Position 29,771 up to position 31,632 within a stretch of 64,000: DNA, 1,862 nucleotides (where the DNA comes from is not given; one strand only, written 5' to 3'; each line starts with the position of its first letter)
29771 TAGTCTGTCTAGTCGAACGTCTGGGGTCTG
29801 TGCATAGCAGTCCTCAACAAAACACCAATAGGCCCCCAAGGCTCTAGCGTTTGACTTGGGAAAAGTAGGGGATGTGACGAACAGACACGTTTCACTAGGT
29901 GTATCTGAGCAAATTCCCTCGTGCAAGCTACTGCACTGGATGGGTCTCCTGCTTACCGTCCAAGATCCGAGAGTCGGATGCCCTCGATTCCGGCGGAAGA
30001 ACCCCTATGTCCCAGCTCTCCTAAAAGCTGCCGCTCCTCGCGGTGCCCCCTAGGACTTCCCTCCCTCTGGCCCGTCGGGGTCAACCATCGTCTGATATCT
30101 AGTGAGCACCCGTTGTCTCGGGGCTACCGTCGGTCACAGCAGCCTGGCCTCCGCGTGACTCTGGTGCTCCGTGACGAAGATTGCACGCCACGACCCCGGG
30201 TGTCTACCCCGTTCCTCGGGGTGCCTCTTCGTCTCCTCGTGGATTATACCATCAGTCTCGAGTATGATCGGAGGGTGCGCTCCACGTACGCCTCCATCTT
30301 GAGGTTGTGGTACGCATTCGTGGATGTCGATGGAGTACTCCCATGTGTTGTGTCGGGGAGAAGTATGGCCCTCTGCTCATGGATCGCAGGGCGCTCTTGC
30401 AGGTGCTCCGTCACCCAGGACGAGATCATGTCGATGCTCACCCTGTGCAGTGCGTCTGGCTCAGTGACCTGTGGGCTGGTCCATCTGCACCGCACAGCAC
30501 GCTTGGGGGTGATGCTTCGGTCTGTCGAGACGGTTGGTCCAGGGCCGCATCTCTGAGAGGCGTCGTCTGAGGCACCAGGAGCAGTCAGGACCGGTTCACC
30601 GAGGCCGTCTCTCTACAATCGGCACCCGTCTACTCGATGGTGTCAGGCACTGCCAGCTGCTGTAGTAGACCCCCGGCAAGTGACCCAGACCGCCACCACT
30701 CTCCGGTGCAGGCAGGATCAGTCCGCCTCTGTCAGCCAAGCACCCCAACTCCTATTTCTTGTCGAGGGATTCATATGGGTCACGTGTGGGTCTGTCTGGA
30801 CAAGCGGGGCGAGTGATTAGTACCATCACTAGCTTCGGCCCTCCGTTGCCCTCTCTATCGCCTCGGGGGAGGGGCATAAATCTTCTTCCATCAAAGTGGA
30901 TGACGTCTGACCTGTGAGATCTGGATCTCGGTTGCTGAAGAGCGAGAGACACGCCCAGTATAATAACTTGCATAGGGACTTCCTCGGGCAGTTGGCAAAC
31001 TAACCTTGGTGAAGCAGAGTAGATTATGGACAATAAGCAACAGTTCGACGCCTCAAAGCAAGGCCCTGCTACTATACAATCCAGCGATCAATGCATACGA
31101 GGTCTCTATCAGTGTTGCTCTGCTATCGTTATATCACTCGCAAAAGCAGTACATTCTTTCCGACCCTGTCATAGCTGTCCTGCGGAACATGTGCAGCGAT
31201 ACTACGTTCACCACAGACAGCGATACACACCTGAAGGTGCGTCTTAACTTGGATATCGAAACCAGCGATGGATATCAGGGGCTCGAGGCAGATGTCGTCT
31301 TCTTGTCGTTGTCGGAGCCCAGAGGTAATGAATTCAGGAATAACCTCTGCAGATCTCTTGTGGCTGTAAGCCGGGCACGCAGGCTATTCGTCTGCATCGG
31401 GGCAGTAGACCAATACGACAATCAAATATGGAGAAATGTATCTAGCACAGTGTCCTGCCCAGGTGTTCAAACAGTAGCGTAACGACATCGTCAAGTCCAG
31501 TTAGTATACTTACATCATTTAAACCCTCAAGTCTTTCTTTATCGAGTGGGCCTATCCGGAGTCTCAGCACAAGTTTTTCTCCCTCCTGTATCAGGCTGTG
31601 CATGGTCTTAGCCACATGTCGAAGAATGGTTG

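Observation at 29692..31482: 1.3-kb GC-rich ORF-poor block ending in an SF1-helicase motif V/VI remnant: a decayed gene in a very compact genome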

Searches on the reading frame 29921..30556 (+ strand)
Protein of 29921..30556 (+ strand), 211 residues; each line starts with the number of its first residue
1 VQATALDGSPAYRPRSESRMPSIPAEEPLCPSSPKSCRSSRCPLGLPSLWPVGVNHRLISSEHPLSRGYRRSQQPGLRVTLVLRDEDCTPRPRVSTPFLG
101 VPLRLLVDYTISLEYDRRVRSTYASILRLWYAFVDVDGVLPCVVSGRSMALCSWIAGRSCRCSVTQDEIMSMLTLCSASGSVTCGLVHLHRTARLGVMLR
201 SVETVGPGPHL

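Call 7: search_protein_families(library=pfam, proteins=[window:29921-30556:+], max_evalue=0.1)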
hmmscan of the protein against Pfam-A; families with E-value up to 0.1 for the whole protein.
window:29921-30556:+ (211 aa): 1 family
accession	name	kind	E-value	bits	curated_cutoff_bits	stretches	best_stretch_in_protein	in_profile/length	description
PF06221.18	zf-C2HC5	-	0.042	14.3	25.8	1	158-190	2-34/54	Putative zinc finger motif, C2HC5-type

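Call 51: list_cluster_members(proteins=[window:29978-30553:+, L005:10225-10740:-, P0001, window:31026-31244:+, window:30637-30813:+, P0012, P0013, P0014, P0015])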
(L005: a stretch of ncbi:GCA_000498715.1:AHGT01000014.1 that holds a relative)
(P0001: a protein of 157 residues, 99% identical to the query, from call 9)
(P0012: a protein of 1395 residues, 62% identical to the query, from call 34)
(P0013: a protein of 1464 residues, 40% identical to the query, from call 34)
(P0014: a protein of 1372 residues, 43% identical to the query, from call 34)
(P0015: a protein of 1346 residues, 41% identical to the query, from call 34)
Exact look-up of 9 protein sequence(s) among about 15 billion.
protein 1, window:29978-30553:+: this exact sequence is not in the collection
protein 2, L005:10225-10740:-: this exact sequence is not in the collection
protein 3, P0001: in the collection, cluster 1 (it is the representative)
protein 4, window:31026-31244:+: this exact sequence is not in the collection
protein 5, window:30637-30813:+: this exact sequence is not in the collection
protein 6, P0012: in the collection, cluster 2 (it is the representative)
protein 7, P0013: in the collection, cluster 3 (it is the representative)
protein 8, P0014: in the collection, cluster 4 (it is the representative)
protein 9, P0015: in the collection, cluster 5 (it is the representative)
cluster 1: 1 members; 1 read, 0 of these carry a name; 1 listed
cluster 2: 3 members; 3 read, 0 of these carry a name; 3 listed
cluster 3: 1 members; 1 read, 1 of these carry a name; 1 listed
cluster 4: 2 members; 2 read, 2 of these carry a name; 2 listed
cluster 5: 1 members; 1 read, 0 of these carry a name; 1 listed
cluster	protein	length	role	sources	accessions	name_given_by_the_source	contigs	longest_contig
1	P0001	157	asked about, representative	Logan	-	-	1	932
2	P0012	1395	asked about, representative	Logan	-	-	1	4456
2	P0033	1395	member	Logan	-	-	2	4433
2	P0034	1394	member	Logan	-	-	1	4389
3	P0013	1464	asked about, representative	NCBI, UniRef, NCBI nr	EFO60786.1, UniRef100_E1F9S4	Hypothetical protein GLP15_4901 [Giardia lamblia P15] | DNA2/NAM7 helicase-like C-terminal domain-containing protein n=1 Tax=Giardia intestinalis ...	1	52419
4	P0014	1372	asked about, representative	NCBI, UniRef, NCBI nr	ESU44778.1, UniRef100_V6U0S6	Hypothetical protein GSB_152074 [Giardia duodenalis] | DNA2/NAM7 helicase-like C-terminal domain-containing protein n=1 Tax=Giardia intestinalis ... | Hypothetical protein GSB_152074 [Giardia intestinalis]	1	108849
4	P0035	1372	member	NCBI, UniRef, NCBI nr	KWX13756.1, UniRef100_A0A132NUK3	hypothetical protein QR46_2248 [Giardia duodenalis assemblage B] | DNA2/NAM7 helicase-like C-terminal domain-containing protein n=1 Tax=Giardia duodenalis ... | hypothetical protein QR46_2248 [Giardia intestinalis assemblage B]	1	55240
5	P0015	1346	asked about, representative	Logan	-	-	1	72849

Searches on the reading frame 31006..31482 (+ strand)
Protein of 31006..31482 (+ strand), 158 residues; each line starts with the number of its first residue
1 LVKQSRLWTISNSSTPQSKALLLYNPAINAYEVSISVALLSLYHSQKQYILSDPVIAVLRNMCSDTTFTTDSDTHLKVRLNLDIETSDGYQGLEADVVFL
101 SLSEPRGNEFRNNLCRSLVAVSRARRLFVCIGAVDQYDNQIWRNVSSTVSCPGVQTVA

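Call 7: search_protein_families(library=pfam, proteins=[window:31006-31482:+], max_evalue=0.1)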
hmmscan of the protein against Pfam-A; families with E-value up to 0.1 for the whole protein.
window:31006-31482:+ (158 aa): 3 families
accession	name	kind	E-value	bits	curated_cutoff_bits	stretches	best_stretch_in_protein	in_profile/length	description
PF13087.12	AAA_12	-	1.8e-07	31.4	27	1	28-133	103-193/195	AAA domain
PF01443.25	Viral_helicase1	-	0.00054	20.3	21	1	75-129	170-225/228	Viral superfamily 1 RNA helicase core domain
PF13538.12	UvrD_C_2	-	0.014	15.6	27.4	1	86-127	6-48/52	UvrD-like helicase C-terminal domain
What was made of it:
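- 31028..31482 (+): Truncated copy of the last 150 codons (motifs V and VI) of the 1431-aa Upf1-like helicase. It has no start codon and is unannotated. AAA_12 at 31.4 bits (call 7).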

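Call 9: find_homologous_proteins(query=window:31006-31482:+, max_evalue=0.001)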
Query window:31006-31482:+ (158 aa): 2 proteins with E <= 0.001 among 36 candidates.
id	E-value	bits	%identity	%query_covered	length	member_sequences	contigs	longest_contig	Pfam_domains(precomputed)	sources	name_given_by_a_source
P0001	6.6e-97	339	99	99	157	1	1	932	PF13087.13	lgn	-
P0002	1.0e-18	85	40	80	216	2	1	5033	PF13087.13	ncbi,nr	ncbi:Hypothetical protein GL50581_1441 [Giardia duodenalis ATCC 50581]|nr:Hypothetical protein GL505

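Call 11: find_encoding_contigs(protein=P0002, flank=10000)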
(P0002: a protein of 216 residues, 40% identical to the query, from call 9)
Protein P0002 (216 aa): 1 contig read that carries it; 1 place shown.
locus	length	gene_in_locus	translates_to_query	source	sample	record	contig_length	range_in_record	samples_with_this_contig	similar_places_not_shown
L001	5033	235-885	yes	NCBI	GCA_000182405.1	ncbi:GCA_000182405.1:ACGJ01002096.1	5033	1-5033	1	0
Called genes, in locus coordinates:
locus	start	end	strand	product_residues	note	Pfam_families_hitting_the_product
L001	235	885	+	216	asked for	PF13087:AAA_12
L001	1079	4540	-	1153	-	PF00023:Ank (faint), PF12796:Ank_2, PF13606:Ank_3 (faint), PF13637:Ank_4 (faint), PF13857:Ank_5 (faint), PF12796:Ank_2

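Call 12: find_encoding_contigs(protein=P0001, flank=10000)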
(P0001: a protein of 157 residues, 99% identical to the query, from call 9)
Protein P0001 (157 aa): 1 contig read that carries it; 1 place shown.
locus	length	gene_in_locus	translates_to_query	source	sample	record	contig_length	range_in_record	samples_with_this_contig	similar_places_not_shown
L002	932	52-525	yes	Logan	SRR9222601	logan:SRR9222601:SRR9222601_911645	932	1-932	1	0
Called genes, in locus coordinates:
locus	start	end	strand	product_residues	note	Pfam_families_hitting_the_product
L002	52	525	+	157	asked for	PF13087:AAA_12 (weak)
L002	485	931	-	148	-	?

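Call 34: search_protein_representatives(protein=window:31009-31479:+)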
Query: 157 residues. Proteins with E-value up to 0.001 (for the whole library): 22; up to 1e-10: 6; up to 1e-30: 1. The best 22 are listed.
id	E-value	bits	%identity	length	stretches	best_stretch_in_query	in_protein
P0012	3.4e-53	195.5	62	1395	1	17-154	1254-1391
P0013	1.1e-21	93.3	40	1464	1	21-146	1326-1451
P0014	1.2e-21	93.2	43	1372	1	20-151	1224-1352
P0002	3.2e-19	85.3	40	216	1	21-146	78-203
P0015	5.0e-12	62.0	41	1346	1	31-145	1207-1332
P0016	5.6e-12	61.8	38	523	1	33-143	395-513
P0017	1.4e-10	57.3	30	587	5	57-123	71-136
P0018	2.9e-06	43.3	48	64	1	98-147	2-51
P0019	6.3e-06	42.2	38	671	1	70-146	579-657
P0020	7.8e-06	41.9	45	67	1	85-144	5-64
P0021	1.6e-05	40.9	27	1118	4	18-105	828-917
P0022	2.1e-05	40.5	32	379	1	27-144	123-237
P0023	5.4e-05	39.2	31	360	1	32-143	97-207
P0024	1.1e-04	38.1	34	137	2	76-144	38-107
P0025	1.3e-04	37.9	36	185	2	81-133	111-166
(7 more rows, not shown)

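Call 37: find_encoding_contigs(protein=P0012, flank=8000, max_places=4)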
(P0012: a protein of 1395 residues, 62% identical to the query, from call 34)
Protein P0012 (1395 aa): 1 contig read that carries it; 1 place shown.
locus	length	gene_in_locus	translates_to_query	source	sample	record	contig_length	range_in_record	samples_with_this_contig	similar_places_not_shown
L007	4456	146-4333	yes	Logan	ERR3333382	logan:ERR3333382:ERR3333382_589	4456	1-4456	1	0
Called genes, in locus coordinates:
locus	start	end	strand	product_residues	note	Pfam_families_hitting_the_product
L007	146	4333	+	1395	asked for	PF13086:AAA_11 (faint), PF01443:Viral_helicase1 (faint), PF13245:AAA_19 (faint), PF13087:AAA_12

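Call 65: find_related_loci(query=A2, collection=metagenome_contigs, flank=6000)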
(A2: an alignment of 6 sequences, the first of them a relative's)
Query A2 (1395 aa) in metagenome_contigs; peptide patterns used: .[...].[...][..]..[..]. (x = any residue, [..] = any of these).
41 stretches matched a pattern; 13 encode a relative of the query (tblastn E <= 1e-3); 13 distinct loci.
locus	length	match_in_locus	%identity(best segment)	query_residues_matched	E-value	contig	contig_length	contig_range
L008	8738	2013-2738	34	1044-1368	4e-10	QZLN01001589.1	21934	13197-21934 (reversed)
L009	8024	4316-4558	30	1270-1368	6e-8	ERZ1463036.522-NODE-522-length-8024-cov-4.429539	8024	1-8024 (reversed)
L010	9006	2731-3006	29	1261-1370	7e-8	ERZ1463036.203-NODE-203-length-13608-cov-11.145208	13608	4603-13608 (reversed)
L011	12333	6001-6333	32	1258-1368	2e-6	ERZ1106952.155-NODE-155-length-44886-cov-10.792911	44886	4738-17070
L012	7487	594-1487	23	1044-1376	3e-6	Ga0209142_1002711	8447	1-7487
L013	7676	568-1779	23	927-1368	7e-6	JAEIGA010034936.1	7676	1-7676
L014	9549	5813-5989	42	1318-1368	2e-5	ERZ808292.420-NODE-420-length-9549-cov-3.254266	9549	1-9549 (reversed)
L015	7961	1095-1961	22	1044-1368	3e-5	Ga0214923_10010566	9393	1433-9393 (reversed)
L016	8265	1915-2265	28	1043-1145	5e-5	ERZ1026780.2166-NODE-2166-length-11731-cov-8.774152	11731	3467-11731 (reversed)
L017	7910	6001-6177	42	1318-1368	6e-5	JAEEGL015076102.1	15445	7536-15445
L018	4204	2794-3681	36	1044-1376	1e-4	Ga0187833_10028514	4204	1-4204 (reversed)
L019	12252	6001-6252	34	1318-1390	2e-4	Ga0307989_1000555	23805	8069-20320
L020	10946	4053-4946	23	1044-1376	3e-4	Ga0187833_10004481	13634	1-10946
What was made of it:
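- Tried and rejected: It found only distant, non-Giardia relatives (call 65).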
